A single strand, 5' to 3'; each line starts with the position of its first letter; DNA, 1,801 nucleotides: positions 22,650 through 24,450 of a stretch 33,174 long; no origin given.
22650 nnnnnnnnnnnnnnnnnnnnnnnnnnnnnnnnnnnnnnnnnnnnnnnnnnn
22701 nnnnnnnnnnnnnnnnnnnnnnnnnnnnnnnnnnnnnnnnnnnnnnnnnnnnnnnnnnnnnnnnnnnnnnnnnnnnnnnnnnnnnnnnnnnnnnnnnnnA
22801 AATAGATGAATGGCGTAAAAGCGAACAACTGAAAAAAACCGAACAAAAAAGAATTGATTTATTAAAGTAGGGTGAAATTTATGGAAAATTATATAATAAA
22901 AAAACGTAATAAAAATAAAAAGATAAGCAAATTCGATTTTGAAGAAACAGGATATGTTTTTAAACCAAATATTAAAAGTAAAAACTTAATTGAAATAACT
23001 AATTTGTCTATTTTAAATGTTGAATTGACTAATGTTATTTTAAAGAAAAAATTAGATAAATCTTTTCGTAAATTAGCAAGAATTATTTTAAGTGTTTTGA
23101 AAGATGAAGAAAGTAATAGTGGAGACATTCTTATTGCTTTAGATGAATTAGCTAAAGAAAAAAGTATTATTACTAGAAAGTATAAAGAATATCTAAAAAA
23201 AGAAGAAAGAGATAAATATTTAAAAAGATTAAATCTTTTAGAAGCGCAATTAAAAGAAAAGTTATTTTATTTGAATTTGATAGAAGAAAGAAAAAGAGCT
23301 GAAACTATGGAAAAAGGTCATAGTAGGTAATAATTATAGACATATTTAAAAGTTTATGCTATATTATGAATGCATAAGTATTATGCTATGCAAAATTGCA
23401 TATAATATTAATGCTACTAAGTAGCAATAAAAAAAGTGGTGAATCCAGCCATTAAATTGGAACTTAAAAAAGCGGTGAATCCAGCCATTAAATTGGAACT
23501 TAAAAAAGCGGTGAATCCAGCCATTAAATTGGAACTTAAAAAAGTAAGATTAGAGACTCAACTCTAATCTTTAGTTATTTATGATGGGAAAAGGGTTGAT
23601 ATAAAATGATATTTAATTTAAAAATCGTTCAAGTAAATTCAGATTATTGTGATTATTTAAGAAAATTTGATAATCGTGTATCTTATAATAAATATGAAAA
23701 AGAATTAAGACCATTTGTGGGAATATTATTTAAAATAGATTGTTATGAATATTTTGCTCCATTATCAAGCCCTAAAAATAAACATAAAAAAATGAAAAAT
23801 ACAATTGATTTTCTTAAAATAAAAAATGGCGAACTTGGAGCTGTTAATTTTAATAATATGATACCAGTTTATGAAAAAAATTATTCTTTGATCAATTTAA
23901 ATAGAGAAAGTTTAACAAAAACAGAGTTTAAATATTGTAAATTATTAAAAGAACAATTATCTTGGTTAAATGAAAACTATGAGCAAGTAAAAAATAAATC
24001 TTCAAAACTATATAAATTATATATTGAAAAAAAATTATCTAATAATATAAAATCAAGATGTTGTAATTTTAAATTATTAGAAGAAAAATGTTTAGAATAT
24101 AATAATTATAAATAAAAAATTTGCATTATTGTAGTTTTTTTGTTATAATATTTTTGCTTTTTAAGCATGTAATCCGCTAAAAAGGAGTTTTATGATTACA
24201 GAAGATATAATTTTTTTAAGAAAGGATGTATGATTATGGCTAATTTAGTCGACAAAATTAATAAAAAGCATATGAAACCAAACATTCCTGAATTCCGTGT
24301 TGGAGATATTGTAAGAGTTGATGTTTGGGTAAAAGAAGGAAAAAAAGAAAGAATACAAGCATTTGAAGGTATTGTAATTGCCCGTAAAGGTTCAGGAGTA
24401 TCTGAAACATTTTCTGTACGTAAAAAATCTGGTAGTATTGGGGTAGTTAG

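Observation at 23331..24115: Type III toxin-antitoxin (ToxIN/AbiQ-like) module wedged between trmD and rplS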

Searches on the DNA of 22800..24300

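Call 6: search_rna_families(source=window, start=22800, end=24300, threshold=evalue, max_evalue=10, show_alignments=3)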
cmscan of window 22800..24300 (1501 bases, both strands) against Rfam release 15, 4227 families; matches with E-value up to 10: 2.
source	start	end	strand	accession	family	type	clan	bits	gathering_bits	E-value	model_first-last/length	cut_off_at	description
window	23405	23433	-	RF00731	mir-155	Gene; miRNA;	-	18.6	56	1.8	1-65/65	no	mir-155 microRNA precursor family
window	23209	23239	-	RF00066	U7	Gene; snRNA;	-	14.7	34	3.9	1-62/62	no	U7 small nuclear RNA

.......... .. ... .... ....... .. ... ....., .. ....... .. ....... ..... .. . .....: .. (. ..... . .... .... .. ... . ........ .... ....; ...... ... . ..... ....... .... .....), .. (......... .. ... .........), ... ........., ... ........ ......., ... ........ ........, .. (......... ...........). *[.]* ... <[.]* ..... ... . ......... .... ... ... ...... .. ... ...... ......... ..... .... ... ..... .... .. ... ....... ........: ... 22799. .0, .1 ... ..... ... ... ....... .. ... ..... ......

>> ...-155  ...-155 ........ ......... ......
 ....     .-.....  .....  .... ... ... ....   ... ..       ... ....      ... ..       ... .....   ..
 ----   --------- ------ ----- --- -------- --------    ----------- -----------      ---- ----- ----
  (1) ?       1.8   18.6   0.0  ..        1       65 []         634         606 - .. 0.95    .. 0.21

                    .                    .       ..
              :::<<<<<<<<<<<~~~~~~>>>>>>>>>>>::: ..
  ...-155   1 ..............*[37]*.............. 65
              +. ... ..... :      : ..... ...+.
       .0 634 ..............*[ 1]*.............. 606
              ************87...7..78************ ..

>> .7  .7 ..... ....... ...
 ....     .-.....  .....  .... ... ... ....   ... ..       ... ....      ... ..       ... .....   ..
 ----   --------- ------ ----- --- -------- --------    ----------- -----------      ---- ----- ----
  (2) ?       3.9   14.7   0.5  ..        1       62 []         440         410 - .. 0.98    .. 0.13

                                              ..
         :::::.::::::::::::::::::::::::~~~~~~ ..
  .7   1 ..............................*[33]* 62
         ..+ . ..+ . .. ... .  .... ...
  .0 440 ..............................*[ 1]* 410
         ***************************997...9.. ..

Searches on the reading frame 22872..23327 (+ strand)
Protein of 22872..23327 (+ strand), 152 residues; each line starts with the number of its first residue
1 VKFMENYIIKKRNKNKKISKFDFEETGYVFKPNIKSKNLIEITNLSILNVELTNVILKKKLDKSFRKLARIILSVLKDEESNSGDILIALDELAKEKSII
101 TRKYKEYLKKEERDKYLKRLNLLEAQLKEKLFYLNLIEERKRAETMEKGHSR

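Call 4: search_protein_families(library=pfam, proteins=[window:22872-23327:+], max_evalue=0.1)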
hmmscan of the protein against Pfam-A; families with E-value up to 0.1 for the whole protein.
window:22872-23327:+ (152 aa): 0 families

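Call 5: search_protein_families(library=padloc, proteins=[window:22872-23327:+], max_evalue=0.1)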
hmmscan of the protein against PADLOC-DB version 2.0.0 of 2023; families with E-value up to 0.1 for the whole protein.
window:22872-23327:+ (152 aa): 1 family
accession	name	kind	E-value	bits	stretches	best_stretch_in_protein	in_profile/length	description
PDLC01395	Cas11a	-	0.0041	15.6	1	61-145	37-97/121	CAS-I-A; effector_SS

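Call 29: find_homologous_proteins(query=window:22872-23327:+, max_evalue=0.001)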
Query window:22872-23327:+ (152 aa): 50 proteins with E <= 0.001 among 342 candidates.
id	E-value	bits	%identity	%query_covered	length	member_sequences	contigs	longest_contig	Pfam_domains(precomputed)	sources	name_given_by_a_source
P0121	1.2e-81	289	100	98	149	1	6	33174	-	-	-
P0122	4.8e-81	287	99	98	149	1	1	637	-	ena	-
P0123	1.3e-80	286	98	98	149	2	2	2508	-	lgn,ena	-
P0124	8.2e-60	219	74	98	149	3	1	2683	-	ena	-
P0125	5.9e-57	209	72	98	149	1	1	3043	-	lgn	-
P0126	1.2e-56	208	70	98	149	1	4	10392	-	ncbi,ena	-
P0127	1.4e-56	208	73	98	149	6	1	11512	-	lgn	-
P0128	3.0e-56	207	70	98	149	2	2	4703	-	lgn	-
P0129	8.1e-56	206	71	98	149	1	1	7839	-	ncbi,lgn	-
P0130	1.7e-55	205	71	98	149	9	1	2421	-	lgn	-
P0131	2.7e-55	204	71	98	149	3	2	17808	-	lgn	-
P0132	9.3e-55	202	70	98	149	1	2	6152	-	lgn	-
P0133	1.5e-54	202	72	98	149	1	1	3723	-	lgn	-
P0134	4.7e-54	200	70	98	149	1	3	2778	-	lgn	-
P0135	5.5e-54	200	70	98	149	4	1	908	-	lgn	-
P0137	5.3e-53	197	69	86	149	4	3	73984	-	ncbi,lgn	-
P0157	1.7e-44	169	59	98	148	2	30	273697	-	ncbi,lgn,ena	-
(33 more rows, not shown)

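Call 31: find_encoding_contigs(protein=P0127, flank=4000, max_places=2)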
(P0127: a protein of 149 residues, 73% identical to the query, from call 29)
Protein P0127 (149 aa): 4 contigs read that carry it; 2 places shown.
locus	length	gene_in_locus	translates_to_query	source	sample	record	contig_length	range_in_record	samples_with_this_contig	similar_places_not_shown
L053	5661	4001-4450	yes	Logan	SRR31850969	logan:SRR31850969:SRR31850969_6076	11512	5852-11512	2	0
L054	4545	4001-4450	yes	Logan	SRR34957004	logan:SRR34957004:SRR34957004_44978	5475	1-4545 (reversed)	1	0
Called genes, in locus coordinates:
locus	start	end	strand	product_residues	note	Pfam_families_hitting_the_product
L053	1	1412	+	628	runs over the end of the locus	PF09972:DUF2207, PF20990:DUF2207_C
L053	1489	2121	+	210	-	PF01863:YgjP-like, PF10263:SprT-like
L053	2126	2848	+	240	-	PF22435:MRM3-like_sub_bind, PF00588:SpoU_methylase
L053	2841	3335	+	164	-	PF01782:RimM, PF05239:PRC (weak), PF24986:PRC_RimM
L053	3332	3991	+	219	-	PF01746:tRNA_m1G_MT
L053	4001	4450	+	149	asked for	-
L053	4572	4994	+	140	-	PF01245:Ribosomal_L19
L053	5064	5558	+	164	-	PF10502:Peptidase_S26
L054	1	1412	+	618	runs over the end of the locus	PF09972:DUF2207, PF20990:DUF2207_C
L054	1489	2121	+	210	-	PF01863:YgjP-like, PF10263:SprT-like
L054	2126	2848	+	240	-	PF22435:MRM3-like_sub_bind, PF00588:SpoU_methylase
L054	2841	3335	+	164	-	PF01782:RimM, PF05239:PRC (weak), PF24986:PRC_RimM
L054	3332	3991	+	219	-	PF01746:tRNA_m1G_MT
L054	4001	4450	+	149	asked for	-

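Call 32: find_encoding_contigs(protein=P0137, flank=4000, max_places=2)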
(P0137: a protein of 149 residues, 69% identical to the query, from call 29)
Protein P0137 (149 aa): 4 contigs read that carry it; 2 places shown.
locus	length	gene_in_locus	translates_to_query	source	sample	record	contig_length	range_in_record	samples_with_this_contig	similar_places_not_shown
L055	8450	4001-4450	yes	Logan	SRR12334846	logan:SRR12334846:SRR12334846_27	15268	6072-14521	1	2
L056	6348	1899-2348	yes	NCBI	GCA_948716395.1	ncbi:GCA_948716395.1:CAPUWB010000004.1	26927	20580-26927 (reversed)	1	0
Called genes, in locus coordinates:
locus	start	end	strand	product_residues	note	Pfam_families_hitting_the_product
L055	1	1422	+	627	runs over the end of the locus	PF09972:DUF2207, PF20990:DUF2207_C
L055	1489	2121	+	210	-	PF01863:YgjP-like, PF10263:SprT-like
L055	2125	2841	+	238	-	PF22435:MRM3-like_sub_bind, PF00588:SpoU_methylase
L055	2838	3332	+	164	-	PF01782:RimM, PF05239:PRC (weak), PF24986:PRC_RimM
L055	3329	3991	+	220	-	PF01746:tRNA_m1G_MT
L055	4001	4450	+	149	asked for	-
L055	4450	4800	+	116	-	-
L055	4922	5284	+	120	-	PF01245:Ribosomal_L19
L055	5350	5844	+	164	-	PF10502:Peptidase_S26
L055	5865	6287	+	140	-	PF00583:Acetyltransf_1, PF13673:Acetyltransf_10, PF13508:Acetyltransf_7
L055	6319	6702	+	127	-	PF01880:Desulfoferrodox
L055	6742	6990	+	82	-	PF04383:KilA-N (weak)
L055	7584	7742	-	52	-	-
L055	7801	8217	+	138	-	-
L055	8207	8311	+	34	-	-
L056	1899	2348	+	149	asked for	-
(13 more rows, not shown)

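Call 33: find_encoding_contigs(protein=P0157, flank=4000, max_places=2)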
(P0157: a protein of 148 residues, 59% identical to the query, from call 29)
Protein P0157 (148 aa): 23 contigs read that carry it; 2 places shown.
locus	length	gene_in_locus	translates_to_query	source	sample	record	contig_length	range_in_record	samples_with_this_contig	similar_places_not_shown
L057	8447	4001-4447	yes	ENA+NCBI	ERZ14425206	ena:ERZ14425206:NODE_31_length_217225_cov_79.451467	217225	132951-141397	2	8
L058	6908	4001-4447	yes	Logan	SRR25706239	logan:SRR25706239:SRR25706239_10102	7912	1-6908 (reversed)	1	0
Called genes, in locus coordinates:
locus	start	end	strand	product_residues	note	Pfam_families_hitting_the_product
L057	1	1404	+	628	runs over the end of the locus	PF09972:DUF2207, PF20990:DUF2207_C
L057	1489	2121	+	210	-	PF01863:YgjP-like, PF10263:SprT-like (weak)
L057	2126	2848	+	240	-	PF22435:MRM3-like_sub_bind, PF00588:SpoU_methylase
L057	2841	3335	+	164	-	PF01782:RimM, PF05239:PRC, PF24986:PRC_RimM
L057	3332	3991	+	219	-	PF01746:tRNA_m1G_MT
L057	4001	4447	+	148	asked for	-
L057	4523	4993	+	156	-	-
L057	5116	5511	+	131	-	PF01245:Ribosomal_L19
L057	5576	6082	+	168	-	PF10502:Peptidase_S26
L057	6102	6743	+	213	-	PF01300:Sua5_yciO_yrdC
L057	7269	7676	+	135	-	PF04472:SepF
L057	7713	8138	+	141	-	PF05103:DivIVA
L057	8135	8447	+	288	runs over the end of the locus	-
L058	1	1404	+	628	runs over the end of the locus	PF09972:DUF2207, PF20990:DUF2207_C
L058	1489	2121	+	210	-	PF01863:YgjP-like, PF10263:SprT-like (weak)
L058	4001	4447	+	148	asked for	-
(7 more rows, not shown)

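Call 34: find_encoding_contigs(protein=P0131, flank=4000, max_places=2)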
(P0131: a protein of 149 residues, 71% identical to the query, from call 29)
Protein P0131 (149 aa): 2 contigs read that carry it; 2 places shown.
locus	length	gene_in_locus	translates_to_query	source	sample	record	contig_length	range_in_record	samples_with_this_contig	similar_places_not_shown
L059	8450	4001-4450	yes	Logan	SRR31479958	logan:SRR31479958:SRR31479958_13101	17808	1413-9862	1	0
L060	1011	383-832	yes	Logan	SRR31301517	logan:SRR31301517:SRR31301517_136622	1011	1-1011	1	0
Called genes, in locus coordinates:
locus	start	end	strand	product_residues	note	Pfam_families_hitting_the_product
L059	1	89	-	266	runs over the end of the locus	PF04018:VCA0040-like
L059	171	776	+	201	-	PF04011:LemA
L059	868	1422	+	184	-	-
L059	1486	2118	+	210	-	PF01863:YgjP-like, PF10263:SprT-like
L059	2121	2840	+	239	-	PF22435:MRM3-like_sub_bind, PF00588:SpoU_methylase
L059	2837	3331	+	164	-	PF01782:RimM, PF05239:PRC (weak), PF24986:PRC_RimM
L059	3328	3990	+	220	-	PF01746:tRNA_m1G_MT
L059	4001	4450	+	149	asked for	-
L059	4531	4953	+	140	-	PF01245:Ribosomal_L19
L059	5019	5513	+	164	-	PF10502:Peptidase_S26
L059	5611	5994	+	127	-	PF01880:Desulfoferrodox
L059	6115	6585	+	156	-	PF15891:Nuc_deoxyri_tr2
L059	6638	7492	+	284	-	PF03193:RsgA_GTPase (weak), PF00025:Arf (faint), PF01926:MMR_HSR1, PF02421:FeoB_N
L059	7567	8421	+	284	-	-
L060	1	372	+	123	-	?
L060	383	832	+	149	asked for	-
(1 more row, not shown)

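Call 47: find_encoding_contigs(protein=P0123, flank=3000, max_places=3)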
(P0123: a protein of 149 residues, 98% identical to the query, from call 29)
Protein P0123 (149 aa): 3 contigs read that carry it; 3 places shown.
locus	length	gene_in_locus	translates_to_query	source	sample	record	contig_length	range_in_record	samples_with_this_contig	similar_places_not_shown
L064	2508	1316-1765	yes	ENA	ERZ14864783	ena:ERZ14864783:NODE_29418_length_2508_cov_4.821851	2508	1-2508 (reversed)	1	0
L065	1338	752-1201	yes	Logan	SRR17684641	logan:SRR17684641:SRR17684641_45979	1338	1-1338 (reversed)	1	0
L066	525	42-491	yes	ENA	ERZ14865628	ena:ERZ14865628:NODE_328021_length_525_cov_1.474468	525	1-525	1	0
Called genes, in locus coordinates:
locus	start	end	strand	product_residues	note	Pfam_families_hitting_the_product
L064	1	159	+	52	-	?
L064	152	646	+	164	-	PF01782:RimM, PF05239:PRC, PF24986:PRC_RimM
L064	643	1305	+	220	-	PF01746:tRNA_m1G_MT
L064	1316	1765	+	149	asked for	-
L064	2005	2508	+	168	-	?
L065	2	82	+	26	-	?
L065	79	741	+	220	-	PF01746:tRNA_m1G_MT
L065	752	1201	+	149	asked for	-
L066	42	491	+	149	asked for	-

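Call 48: find_encoding_contigs(protein=P0126, flank=3000, max_places=3)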
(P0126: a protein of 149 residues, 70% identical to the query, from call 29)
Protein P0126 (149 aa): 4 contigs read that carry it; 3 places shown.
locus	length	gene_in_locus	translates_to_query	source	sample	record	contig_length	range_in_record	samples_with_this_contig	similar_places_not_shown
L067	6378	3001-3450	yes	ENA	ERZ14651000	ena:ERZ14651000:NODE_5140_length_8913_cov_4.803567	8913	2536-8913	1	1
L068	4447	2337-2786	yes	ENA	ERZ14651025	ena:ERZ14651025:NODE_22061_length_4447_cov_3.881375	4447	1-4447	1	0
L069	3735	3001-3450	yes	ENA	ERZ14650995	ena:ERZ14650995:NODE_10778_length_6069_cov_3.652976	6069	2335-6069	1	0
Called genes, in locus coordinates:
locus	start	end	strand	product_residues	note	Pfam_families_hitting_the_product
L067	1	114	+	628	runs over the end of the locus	PF09972:DUF2207, PF20990:DUF2207_C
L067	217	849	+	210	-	PF01863:YgjP-like, PF10263:SprT-like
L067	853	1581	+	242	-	PF22435:MRM3-like_sub_bind, PF00588:SpoU_methylase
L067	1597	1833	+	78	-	-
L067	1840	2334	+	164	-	PF01782:RimM, PF05239:PRC, PF24986:PRC_RimM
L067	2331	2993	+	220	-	PF01746:tRNA_m1G_MT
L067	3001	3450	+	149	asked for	-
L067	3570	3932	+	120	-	PF01245:Ribosomal_L19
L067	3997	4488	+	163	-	PF10502:Peptidase_S26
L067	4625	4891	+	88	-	PF08282:Hydrolase_3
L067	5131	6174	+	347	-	PF13310:Virulence_RhuM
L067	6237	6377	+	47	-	?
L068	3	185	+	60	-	?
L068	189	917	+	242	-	PF22435:MRM3-like_sub_bind, PF00588:SpoU_methylase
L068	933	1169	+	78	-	-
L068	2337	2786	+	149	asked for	-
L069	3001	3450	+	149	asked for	-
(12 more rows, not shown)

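Call 49: find_encoding_contigs(protein=P0124, flank=3000, max_places=2)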
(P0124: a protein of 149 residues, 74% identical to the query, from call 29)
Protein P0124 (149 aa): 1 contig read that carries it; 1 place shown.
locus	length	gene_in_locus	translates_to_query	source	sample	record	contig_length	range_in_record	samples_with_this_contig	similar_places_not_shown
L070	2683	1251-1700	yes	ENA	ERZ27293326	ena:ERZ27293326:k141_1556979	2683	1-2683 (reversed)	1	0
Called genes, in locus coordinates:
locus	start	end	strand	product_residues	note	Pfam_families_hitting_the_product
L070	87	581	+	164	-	PF01782:RimM, PF05239:PRC (weak), PF24986:PRC_RimM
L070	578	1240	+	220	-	PF01746:tRNA_m1G_MT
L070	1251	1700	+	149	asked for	-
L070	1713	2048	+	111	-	-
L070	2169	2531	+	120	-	PF01245:Ribosomal_L19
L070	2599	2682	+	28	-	?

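Call 53: search_protein_families(library=ncbifam, proteins=[window:22872-23327:+], max_evalue=0.01)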
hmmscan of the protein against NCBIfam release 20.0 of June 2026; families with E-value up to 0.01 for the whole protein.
window:22872-23327:+ (152 aa): 0 families

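Call 61: search_protein_families(library=padloc, proteins=[L055:4450-4797:+, L057:4523-4990:+, L070:1713-2045:+], max_evalue=0.01)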
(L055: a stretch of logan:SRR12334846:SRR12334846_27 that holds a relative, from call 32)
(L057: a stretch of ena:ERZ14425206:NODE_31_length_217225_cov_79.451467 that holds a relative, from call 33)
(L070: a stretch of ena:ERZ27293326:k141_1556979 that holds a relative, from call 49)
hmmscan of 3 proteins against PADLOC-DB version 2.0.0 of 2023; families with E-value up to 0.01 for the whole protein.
L055:4450-4797:+ (116 aa): 0 families

L057:4523-4990:+ (156 aa): 0 families

L070:1713-2045:+ (111 aa): 0 families

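Call 62: search_solved_structures(query=L055:4450-4797:+, max_evalue=0.1)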
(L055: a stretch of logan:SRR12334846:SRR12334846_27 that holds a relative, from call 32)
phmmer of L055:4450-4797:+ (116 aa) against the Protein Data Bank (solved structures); distinct sequences matched with E-value up to 0.1: 0.
